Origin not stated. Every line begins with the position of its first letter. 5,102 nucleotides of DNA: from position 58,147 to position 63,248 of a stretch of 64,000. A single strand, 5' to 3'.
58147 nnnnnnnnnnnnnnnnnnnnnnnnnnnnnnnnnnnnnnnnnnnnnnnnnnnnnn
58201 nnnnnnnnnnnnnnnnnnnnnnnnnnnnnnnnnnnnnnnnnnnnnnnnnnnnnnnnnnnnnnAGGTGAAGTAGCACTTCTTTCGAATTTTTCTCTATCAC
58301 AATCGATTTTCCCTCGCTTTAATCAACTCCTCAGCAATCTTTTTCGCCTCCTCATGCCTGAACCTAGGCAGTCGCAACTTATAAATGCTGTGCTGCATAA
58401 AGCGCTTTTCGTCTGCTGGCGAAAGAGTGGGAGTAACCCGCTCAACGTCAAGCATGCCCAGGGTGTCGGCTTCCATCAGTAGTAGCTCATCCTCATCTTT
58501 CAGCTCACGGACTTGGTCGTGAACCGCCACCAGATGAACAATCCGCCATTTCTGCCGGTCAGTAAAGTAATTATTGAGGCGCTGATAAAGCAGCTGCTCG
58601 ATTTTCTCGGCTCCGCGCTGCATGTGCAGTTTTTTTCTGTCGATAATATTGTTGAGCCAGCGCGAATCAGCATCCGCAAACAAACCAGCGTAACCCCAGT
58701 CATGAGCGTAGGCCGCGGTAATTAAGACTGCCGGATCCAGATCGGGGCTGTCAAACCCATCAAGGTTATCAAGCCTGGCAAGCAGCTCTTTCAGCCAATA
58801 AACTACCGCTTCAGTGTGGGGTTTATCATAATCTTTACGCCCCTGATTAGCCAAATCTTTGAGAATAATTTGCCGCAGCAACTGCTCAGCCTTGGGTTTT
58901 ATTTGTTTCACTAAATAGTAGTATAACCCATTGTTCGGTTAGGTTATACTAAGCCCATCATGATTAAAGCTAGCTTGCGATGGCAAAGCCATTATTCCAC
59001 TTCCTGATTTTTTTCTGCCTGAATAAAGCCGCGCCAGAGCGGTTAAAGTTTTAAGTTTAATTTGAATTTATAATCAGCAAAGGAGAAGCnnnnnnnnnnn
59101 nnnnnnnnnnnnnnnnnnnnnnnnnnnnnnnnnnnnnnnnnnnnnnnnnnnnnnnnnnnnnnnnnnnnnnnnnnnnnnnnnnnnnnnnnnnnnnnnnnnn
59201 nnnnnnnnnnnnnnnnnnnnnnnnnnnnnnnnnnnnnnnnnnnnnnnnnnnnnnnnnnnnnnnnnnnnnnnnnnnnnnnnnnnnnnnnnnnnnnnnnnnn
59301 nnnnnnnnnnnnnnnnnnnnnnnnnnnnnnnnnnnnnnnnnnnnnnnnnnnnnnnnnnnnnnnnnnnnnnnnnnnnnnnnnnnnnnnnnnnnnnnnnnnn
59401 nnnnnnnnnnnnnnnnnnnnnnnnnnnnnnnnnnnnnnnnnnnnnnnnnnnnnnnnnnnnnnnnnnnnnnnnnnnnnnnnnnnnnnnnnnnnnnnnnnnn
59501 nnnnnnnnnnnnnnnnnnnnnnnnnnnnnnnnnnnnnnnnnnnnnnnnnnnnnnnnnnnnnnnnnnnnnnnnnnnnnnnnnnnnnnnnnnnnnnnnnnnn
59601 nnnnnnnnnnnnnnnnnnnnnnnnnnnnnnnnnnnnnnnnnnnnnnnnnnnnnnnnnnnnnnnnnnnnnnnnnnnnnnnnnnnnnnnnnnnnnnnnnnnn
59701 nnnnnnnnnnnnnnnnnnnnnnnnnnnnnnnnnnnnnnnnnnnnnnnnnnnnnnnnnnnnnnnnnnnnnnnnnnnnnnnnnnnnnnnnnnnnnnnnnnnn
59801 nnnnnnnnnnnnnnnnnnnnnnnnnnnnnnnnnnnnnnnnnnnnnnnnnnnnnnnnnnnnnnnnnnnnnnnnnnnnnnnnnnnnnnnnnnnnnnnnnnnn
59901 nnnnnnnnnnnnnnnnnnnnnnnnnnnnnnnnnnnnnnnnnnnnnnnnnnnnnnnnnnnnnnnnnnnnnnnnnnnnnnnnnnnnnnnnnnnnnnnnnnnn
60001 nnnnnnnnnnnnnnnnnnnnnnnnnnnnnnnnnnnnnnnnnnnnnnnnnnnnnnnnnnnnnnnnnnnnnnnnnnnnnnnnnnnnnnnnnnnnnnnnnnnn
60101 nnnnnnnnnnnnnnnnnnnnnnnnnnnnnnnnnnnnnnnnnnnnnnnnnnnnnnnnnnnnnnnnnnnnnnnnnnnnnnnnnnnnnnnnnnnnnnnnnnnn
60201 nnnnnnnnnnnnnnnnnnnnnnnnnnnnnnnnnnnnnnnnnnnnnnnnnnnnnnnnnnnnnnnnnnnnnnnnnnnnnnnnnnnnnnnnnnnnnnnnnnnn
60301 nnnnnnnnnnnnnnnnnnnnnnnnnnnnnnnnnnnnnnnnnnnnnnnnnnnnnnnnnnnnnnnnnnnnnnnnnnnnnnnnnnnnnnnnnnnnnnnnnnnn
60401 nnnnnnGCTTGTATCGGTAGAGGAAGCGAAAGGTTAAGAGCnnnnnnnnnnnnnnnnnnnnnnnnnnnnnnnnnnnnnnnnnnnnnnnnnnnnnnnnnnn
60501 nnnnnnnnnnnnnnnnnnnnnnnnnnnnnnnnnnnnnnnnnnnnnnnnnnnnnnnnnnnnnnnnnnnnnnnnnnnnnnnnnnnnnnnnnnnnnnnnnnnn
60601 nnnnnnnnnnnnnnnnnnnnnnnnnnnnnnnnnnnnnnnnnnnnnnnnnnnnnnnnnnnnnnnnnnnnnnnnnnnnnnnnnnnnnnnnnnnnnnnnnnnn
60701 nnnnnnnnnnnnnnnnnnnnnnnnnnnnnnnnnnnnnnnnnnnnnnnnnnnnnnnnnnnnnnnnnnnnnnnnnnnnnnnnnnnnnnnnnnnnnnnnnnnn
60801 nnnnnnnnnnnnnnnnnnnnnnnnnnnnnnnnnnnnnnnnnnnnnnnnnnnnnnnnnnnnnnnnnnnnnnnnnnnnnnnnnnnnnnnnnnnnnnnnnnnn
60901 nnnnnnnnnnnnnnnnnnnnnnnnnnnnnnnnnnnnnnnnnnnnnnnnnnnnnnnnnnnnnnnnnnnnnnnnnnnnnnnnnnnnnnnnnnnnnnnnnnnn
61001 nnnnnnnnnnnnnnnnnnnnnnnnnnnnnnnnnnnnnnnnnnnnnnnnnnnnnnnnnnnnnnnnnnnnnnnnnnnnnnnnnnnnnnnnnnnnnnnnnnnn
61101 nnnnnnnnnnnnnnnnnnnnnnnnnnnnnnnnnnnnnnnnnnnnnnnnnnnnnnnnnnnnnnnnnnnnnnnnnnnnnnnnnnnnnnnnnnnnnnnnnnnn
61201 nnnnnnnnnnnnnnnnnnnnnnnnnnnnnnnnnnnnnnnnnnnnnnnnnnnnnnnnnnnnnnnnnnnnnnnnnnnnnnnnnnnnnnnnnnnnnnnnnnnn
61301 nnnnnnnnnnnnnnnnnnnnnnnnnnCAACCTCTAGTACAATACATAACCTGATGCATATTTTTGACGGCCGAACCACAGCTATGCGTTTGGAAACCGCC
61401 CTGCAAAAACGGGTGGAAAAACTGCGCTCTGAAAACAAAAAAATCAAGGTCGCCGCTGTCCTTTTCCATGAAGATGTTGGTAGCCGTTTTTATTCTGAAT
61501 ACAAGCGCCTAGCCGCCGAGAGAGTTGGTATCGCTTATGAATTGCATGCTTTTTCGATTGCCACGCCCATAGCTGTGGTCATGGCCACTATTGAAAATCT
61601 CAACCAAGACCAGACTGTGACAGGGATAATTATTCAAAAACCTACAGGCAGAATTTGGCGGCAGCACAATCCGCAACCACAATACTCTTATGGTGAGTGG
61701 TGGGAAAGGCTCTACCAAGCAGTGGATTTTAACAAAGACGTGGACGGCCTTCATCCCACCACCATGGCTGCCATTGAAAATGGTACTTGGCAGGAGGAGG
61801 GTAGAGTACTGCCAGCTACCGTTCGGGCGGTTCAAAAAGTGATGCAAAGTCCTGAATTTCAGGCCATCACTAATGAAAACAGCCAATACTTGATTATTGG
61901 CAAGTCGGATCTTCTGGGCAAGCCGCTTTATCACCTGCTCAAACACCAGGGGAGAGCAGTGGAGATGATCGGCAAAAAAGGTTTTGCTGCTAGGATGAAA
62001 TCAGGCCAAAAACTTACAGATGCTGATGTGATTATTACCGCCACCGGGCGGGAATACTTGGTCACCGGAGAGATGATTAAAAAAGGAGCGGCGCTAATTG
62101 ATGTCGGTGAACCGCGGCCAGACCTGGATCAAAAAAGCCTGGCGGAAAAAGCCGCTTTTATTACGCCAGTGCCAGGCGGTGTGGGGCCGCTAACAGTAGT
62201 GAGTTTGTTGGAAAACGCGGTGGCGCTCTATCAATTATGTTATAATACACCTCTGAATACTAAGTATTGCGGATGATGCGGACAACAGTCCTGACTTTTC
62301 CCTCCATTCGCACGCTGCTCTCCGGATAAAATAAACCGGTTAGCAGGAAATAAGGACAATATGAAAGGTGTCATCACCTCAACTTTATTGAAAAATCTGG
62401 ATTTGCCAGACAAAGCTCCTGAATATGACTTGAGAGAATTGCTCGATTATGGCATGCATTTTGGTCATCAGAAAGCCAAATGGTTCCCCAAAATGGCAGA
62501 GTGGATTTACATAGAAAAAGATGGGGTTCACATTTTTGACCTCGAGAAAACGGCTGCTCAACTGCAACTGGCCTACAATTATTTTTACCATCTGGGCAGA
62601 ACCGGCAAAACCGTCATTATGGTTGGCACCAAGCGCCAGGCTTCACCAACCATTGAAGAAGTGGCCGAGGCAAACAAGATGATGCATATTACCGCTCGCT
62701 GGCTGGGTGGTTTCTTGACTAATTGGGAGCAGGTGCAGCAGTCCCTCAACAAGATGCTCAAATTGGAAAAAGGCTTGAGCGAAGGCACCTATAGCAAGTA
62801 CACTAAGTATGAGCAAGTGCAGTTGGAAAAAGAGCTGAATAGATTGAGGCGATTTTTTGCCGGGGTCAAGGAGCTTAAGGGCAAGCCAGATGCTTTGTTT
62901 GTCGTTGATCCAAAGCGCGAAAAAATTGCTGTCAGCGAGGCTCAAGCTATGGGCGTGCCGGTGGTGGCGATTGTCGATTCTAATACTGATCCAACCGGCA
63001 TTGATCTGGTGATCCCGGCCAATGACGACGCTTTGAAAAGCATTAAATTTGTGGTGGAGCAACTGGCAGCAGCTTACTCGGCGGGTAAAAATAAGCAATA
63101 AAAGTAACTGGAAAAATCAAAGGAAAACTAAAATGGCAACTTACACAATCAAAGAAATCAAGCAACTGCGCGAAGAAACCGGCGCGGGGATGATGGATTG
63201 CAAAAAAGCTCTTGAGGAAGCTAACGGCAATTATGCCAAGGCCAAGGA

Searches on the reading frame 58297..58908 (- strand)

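Call 3: search_protein_families(library=pfam, proteins=[window:58297-58908:-], max_evalue=10)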
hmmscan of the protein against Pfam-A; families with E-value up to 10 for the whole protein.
window:58297-58908:- (203 aa): 3 families
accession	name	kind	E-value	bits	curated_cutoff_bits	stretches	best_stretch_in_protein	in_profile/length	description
PF01966.28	HD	-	0.00016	22.4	22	1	31-150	4-113/116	HD domain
PF24391.1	HD-CE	-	0.011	15.8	27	1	26-129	6-101/263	HD-CE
PF03710.21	GlnE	-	0.065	13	24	1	82-163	22-94/252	Glutamate-ammonia ligase adenylyltransferase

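Call 6: search_protein_families(library=ncbifam, proteins=[window:58297-58908:-], max_evalue=1)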
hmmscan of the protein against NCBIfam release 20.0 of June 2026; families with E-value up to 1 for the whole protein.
window:58297-58908:- (203 aa): 0 families

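Call 44: search_protein_families(library=padloc, proteins=[window:58297-58908:-], max_evalue=0.1)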
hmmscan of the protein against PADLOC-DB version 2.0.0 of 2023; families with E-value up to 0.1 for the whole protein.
window:58297-58908:- (203 aa): 0 families

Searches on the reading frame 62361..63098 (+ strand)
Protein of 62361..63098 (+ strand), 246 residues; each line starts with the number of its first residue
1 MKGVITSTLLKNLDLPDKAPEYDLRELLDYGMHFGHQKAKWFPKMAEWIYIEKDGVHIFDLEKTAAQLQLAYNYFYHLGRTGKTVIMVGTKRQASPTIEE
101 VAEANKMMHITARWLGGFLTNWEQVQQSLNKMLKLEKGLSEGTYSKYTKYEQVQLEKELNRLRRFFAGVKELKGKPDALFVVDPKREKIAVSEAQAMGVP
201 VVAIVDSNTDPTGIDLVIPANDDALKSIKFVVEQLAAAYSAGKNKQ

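Call 82: list_cluster_members(proteins=[P0001, P0002, P0004, P0082, window:62361-63098:+, window:49885-51222:+])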
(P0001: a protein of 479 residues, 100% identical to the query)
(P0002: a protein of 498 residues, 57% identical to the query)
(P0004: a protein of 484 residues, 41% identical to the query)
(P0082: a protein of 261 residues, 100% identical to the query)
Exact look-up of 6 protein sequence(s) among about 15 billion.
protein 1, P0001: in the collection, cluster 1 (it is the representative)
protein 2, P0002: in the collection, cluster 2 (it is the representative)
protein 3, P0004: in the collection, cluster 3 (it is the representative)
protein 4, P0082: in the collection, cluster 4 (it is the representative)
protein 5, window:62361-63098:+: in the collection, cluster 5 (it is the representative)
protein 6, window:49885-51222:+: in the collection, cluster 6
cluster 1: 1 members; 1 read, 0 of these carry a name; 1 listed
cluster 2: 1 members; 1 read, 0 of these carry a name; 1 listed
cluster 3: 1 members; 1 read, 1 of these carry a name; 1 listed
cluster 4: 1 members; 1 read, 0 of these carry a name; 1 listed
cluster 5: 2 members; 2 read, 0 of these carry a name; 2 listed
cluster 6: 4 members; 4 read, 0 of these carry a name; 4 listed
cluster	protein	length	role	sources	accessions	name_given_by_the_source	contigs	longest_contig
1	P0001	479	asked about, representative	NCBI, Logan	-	-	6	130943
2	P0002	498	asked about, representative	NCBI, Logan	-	-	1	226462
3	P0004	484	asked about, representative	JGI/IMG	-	hypothetical protein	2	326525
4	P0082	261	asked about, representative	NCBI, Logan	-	-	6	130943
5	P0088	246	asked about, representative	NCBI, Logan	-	-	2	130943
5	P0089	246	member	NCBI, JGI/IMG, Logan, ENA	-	-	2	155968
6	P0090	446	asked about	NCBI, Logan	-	-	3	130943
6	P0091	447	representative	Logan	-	-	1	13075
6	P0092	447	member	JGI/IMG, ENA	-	-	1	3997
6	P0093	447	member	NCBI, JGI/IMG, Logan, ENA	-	-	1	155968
